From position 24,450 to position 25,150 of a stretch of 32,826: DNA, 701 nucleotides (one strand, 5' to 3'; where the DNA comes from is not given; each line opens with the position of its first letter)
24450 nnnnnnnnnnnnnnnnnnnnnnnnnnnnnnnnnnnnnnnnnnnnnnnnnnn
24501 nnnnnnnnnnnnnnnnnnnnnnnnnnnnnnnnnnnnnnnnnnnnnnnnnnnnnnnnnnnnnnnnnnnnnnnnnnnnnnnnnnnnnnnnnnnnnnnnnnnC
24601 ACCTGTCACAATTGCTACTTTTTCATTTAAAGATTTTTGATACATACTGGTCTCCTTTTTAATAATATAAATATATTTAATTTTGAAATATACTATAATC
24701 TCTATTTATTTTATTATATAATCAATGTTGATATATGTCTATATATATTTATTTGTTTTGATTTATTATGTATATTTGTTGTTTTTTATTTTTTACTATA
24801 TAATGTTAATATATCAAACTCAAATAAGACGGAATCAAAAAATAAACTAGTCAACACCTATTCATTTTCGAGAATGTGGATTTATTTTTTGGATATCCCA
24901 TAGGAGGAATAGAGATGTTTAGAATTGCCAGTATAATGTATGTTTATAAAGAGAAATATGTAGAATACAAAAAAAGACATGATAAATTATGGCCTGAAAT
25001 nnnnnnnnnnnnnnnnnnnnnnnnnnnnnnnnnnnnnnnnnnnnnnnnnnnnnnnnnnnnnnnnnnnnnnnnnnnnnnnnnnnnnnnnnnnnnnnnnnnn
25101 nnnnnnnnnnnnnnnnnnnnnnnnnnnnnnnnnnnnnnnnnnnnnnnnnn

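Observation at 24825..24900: A/B chimeric element in the rhaM 5' leader; both families share the terminal core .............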

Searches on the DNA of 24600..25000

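Call 54: search_rna_families(source=window, start=24600, end=25000, threshold=evalue, max_evalue=1)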
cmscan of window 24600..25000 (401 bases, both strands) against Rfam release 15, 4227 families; matches with E-value up to 1: 0.
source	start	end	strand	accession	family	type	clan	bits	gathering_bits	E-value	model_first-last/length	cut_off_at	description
